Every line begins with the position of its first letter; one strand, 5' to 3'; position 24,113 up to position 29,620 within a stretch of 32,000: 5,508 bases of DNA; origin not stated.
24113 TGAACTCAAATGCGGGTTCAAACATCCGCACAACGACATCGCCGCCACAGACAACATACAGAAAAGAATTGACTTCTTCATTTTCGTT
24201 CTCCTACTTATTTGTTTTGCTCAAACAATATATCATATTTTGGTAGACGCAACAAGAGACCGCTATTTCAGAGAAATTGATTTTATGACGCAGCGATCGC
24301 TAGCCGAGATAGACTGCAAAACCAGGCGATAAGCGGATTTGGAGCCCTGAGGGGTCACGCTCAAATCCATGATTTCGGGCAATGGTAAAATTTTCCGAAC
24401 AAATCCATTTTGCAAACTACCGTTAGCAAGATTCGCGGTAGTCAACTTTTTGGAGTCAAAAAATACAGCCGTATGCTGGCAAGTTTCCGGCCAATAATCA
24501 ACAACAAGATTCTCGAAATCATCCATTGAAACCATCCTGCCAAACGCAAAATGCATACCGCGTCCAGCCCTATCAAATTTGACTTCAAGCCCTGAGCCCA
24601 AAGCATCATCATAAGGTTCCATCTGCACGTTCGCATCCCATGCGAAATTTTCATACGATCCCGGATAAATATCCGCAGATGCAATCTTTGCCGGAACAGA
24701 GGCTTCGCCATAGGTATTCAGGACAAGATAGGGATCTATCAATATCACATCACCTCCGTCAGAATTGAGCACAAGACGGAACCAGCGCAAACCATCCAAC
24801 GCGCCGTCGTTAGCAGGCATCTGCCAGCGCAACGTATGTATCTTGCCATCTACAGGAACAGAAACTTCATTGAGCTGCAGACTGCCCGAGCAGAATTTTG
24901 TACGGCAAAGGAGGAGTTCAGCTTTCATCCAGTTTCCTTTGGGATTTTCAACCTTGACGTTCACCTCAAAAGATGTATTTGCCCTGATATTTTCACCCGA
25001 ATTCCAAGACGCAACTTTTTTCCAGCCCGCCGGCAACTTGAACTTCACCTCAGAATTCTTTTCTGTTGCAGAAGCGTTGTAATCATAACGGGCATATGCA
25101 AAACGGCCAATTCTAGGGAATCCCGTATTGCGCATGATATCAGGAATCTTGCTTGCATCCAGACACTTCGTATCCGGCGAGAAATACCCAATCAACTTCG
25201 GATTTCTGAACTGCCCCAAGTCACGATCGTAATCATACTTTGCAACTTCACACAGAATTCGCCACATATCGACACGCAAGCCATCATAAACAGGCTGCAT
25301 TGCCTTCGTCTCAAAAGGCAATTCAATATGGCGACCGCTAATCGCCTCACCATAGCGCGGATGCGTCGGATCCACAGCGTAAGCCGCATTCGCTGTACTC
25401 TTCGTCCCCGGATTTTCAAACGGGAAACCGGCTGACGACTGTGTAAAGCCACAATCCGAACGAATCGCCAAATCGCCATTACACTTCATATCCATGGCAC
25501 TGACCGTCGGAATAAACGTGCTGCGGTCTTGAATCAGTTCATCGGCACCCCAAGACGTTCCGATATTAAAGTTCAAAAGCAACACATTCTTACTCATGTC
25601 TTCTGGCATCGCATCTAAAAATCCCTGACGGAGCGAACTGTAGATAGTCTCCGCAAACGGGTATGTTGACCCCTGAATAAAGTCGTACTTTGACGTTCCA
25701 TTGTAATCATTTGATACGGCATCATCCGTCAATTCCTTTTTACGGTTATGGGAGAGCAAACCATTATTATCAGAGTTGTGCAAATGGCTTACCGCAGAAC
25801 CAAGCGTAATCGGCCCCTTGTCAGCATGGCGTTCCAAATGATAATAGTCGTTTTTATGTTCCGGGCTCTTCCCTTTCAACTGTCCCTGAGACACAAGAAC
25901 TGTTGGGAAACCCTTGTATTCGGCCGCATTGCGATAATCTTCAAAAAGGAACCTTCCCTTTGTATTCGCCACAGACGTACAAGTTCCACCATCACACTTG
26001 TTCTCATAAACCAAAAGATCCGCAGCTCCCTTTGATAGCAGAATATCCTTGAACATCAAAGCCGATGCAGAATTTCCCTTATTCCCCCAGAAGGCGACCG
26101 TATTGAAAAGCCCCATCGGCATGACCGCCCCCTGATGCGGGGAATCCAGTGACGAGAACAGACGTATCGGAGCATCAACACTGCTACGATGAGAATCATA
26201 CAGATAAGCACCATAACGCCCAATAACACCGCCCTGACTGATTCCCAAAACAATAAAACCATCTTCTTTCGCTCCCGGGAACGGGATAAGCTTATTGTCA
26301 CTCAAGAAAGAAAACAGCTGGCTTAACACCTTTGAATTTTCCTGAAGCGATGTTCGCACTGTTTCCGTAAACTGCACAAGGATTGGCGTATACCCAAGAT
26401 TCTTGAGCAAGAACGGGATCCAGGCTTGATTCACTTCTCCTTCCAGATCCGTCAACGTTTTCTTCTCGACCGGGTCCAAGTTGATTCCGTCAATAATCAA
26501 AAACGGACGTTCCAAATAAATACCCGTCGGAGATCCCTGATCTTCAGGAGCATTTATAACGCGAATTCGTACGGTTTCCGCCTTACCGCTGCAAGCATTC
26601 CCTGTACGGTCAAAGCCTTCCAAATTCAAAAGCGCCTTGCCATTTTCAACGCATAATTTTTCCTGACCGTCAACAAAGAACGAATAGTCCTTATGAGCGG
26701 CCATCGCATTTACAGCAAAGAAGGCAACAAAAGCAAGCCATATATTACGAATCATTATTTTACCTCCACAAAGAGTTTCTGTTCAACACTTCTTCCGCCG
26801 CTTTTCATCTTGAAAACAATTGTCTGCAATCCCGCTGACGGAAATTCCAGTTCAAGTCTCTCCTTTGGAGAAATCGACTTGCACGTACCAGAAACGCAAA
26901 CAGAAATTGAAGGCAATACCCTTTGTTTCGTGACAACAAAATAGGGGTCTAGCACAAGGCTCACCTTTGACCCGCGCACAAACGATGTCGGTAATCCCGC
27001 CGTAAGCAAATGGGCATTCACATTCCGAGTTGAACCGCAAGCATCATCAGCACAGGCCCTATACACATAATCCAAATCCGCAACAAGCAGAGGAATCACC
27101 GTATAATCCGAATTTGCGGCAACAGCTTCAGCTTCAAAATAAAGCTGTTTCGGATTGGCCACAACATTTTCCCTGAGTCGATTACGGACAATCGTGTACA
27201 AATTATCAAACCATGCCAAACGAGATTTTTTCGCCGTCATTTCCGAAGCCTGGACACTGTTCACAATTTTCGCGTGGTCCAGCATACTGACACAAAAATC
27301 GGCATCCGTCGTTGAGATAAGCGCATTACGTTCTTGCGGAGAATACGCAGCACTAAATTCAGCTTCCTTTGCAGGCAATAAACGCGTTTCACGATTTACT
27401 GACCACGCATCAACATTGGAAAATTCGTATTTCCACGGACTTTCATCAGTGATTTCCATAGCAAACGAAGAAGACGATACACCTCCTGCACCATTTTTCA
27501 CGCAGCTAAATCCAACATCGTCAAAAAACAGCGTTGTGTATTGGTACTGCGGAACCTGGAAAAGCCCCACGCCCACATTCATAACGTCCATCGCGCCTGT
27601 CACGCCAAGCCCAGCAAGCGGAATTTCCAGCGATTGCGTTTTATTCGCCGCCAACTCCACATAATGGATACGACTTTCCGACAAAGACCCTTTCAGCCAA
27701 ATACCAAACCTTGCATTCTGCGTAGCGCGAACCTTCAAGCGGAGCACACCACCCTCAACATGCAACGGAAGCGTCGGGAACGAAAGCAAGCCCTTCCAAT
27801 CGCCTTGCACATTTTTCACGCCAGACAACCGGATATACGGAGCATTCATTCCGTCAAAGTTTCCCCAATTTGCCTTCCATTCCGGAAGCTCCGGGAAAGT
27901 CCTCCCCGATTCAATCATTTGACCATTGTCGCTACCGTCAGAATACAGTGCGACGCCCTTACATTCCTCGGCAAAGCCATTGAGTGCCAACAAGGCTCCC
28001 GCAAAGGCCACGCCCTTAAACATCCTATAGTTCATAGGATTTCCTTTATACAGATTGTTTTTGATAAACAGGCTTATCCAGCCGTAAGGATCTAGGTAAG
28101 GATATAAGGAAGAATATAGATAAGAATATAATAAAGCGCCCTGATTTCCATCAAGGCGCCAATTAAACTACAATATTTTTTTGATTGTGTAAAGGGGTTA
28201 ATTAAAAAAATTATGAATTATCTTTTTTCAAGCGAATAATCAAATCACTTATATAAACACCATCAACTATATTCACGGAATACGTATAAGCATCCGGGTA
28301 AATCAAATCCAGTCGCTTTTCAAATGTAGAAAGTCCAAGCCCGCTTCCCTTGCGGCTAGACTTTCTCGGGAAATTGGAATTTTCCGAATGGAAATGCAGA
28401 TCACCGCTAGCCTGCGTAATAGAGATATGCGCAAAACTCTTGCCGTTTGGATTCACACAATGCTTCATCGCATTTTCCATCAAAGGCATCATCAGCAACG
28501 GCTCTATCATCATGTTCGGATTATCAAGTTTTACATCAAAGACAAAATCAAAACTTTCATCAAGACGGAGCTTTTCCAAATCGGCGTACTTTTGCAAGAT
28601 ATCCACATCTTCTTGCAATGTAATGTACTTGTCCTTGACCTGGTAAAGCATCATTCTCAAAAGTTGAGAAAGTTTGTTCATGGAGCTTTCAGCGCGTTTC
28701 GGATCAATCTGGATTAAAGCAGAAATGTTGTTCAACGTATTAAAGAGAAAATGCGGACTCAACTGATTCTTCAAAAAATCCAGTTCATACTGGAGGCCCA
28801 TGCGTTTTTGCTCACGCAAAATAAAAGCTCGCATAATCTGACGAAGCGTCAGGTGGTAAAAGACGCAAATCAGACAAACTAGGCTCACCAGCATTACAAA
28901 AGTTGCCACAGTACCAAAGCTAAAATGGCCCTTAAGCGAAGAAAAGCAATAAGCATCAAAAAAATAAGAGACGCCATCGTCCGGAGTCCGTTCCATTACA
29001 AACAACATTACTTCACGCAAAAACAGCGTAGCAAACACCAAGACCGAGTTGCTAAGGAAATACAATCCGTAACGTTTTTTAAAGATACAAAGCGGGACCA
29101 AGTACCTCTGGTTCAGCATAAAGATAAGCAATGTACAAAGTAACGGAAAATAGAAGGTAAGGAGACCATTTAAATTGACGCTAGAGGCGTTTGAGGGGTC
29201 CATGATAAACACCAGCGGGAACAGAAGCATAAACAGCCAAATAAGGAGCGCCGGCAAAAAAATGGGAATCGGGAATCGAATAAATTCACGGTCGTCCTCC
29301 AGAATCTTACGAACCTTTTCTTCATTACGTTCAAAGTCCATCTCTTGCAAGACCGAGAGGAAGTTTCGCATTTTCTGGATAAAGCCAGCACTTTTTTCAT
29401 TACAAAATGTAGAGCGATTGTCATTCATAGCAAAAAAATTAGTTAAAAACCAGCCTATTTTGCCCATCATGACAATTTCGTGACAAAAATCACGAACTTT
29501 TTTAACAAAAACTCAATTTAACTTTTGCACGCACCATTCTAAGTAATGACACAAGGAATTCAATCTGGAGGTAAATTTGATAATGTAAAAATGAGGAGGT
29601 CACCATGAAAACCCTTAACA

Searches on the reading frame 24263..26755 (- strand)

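Call 57: search_protein_families(library=pfam, proteins=[window:24263-26755:-], max_evalue=0.001)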
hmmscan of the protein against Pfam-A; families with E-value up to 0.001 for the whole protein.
window:24263-26755:- (830 aa): 1 family
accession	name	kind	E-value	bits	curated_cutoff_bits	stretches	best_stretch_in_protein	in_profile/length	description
PF10633.15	NPCBM_assoc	-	0.00011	22.7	24.4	1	562-607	18-63/78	NPCBM-associated, NEW3 domain of alpha-galactosidase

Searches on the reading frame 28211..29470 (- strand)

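Call 109: search_protein_families(library=pfam, proteins=[window:28211-29470:-], max_evalue=0.001)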
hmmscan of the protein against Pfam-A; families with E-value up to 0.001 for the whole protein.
window:28211-29470:- (419 aa): 1 family
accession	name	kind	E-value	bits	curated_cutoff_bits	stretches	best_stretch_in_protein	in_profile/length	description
PF06580.19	His_kinase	-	6e-23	81.3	25.2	1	229-307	2-81/81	Histidine kinase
